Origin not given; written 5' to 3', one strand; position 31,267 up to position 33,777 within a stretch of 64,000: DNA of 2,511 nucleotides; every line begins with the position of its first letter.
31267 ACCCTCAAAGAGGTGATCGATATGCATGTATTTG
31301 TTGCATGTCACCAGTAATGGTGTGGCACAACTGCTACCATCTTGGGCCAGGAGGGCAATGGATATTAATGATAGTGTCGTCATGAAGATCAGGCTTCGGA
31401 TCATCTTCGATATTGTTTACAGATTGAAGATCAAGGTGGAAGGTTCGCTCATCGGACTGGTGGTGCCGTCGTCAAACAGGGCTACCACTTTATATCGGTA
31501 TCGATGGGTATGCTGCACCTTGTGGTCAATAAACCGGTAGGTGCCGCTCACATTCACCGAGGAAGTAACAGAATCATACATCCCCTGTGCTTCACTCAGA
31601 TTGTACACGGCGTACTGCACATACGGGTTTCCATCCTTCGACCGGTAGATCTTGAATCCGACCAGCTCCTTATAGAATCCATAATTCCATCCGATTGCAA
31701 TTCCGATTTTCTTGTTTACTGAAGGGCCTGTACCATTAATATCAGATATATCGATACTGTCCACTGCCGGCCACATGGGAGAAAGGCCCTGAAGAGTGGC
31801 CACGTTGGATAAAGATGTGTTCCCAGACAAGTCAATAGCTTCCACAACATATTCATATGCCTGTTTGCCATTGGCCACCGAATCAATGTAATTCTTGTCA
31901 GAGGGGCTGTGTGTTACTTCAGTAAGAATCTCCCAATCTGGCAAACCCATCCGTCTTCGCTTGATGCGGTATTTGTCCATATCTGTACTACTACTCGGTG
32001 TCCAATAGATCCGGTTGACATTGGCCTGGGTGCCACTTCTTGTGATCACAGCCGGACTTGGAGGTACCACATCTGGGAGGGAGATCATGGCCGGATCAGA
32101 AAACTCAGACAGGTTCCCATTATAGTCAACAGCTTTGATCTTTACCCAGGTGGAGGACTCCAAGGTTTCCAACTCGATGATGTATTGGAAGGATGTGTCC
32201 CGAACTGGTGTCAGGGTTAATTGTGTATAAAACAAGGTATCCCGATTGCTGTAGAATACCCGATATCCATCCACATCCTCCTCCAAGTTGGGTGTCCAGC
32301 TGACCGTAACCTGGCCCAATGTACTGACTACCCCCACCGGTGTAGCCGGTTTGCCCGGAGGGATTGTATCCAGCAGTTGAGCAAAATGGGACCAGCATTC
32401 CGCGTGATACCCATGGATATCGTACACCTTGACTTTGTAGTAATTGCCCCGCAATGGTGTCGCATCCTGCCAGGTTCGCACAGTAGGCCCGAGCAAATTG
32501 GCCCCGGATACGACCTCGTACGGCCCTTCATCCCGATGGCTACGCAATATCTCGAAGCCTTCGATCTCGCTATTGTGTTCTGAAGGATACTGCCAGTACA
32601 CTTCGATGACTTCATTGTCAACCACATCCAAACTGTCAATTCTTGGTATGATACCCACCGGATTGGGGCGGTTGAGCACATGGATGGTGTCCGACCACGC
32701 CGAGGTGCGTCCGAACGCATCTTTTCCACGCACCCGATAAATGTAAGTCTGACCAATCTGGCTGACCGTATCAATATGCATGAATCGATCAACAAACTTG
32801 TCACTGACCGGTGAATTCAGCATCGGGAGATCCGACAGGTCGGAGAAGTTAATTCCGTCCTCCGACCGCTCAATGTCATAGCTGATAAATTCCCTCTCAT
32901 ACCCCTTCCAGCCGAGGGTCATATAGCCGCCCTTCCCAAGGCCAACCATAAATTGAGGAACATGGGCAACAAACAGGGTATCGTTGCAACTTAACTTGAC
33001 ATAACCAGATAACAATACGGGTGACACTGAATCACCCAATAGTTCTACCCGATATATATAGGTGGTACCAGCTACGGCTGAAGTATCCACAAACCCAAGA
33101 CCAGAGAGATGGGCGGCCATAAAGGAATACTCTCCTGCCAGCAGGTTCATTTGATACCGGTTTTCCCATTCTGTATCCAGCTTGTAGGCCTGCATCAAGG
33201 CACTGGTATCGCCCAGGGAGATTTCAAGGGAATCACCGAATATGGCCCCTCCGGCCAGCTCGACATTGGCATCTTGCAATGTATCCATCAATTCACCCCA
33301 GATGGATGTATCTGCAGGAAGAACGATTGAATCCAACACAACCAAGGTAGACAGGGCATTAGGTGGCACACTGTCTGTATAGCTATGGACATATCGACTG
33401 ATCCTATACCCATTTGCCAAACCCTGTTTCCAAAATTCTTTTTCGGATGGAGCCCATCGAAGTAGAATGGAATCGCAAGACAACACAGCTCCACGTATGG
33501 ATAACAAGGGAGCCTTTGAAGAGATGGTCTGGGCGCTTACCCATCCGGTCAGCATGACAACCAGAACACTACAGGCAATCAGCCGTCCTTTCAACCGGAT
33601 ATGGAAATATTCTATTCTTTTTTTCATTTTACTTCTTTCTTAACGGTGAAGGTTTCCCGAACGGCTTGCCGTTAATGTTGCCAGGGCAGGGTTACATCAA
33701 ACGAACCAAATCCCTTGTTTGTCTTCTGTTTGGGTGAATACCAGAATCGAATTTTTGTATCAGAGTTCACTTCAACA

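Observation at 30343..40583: Ten-kb island operon with no assignable function: 2303-aa secreted giant, FN3 protein and T9SS-CTD protein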

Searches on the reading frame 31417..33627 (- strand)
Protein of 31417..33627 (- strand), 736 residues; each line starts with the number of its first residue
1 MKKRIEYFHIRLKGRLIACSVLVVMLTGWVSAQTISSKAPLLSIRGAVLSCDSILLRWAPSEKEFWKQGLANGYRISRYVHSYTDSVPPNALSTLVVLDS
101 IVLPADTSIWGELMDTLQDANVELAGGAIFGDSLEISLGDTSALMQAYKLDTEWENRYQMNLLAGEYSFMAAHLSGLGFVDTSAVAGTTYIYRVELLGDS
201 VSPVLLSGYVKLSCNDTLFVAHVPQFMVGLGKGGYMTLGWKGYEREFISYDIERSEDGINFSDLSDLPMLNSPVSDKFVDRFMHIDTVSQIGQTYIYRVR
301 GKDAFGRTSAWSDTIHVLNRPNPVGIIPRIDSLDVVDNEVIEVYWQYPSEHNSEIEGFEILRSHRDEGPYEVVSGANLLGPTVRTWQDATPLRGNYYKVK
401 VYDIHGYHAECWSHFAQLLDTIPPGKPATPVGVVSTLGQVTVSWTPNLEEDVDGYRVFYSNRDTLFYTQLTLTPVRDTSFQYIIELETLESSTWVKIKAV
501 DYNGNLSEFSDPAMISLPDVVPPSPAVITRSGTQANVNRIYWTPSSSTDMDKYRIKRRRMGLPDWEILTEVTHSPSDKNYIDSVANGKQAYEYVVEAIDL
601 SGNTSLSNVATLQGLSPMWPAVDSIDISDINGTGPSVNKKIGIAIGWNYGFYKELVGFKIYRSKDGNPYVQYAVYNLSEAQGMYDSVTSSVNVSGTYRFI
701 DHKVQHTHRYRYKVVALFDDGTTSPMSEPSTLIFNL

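Call 5: search_protein_families(library=pfam, proteins=[window:31417-33627:-], max_evalue=0.1)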
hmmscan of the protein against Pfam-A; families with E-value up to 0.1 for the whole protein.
window:31417-33627:- (736 aa): 3 families
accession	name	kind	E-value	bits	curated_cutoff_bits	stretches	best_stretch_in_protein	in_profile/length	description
PF00041.27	fn3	-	1.2e-07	32.3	25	1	439-511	15-79/84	Fibronectin type III domain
PF25788.1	Ig_Rha78A_N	-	5.3e-05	23.9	27.4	0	686-732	55-99/105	Rha78A-like, N-terminal immunoglobulin domain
PF16794.11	fn3_4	-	0.026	14.9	27.1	0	291-313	78-100/103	Fibronectin-III type domain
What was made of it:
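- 31417..33627 (-): Multi-FN3 partner protein, 736 aa, with a signal peptide. Pfam fn3 (call 5).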

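Call 6: search_protein_families(library=ncbifam, proteins=[window:31417-33627:-], max_evalue=0.1)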
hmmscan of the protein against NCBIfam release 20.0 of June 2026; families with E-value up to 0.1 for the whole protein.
window:31417-33627:- (736 aa): 1 family
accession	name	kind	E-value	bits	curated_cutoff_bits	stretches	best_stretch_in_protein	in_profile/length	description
NF041611.1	exoglucan_CbhB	equivalog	3.2e-06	25.5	1950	1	419-610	701-881/997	exoglucanase CbhB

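Call 46: search_protein_families(library=padloc, proteins=[window:31417-33627:-], max_evalue=0.01)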
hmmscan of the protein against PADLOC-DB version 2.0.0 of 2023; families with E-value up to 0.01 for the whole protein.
window:31417-33627:- (736 aa): 0 families

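Call 63: search_solved_structures(query=A6, max_evalue=1)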
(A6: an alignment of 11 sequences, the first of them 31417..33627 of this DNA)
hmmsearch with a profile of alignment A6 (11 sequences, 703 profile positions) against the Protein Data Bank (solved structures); distinct sequences matched with E-value up to 1: 69 (the best 60 are shown).
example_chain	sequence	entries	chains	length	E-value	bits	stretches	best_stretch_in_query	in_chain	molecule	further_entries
8q6t_I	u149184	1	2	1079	1.1e-16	63.5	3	275-456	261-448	Titin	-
5z06_A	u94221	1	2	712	5.5e-11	44.6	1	502-610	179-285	BDI_3064 protein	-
4yh7_A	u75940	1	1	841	3.8e-09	38.5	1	284-633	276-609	Receptor-type tyrosine-protein phosphatase delta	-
6tpw_A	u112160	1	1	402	2.3e-08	36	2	285-351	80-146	Receptor-type tyrosine-protein phosphatase F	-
4pbx_A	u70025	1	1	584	4.8e-08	34.9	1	285-595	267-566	Receptor-type tyrosine-protein phosphatase S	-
7ndg_B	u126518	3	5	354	5.6e-08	34.7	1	312-507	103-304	Neogenin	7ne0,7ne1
4bq8_A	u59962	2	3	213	1.5e-07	33.3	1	314-504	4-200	NEOGENIN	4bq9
6z3m_E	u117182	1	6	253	1.7e-07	33.1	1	314-507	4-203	Neogenin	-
3p4l_A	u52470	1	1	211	2.7e-07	32.4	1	316-504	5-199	Neogenin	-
4bq6_A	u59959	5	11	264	3.1e-07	32.2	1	314-504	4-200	NEOGENIN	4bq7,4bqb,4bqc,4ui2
8bvo_A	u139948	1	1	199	6.8e-07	31.1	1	281-403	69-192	Titin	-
4yfg_B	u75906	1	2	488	9.3e-07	30.6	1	284-467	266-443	Receptor-type tyrosine-protein phosphatase delta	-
4yfd_A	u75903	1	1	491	9.8e-07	30.6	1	284-467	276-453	Receptor-type tyrosine-protein phosphatase delta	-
8bxr_A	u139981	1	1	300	1.6e-06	29.8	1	281-403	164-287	Titin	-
4yfe_A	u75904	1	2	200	2.6e-06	29.2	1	312-465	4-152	Receptor-type tyrosine-protein phosphatase delta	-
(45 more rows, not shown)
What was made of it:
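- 31417..33627 (-): FN3 arrays by PDB profile (call 63).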

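Call 122: find_related_loci(query=A6, collection=metagenome_contigs, flank=10000)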
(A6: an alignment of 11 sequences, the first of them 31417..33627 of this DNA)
Query A6 (736 aa) in metagenome_contigs; peptide patterns used: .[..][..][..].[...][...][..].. (x = any residue, [..] = any of these).
121 stretches matched a pattern; 107 encode a relative of the query (tblastn E <= 1e-3); the best 80 are kept; 80 distinct loci.
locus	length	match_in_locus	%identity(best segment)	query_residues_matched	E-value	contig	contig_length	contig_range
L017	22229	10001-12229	30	21-728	8e-89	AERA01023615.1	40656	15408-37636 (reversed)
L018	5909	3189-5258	28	10-734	1e-73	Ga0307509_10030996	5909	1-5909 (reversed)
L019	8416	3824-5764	28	50-728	8e-72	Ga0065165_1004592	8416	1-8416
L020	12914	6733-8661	29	50-728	4e-71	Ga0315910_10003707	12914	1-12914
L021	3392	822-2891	27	10-734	1e-70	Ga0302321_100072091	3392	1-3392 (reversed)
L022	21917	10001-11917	28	52-727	2e-69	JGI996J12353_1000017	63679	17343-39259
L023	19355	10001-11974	29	47-732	7e-69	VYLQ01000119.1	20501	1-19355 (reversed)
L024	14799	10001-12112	26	12-729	2e-67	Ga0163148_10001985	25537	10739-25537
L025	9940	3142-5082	27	50-728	3e-66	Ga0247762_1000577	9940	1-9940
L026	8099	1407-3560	26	2-729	7e-66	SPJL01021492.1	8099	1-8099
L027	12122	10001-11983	28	52-727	1e-65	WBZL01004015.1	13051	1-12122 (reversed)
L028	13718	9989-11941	29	52-728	4e-65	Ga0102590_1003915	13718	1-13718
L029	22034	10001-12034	29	21-728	5e-66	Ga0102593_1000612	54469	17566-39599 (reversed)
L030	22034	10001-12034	29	21-728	2e-64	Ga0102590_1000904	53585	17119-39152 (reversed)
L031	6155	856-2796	28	52-728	6e-64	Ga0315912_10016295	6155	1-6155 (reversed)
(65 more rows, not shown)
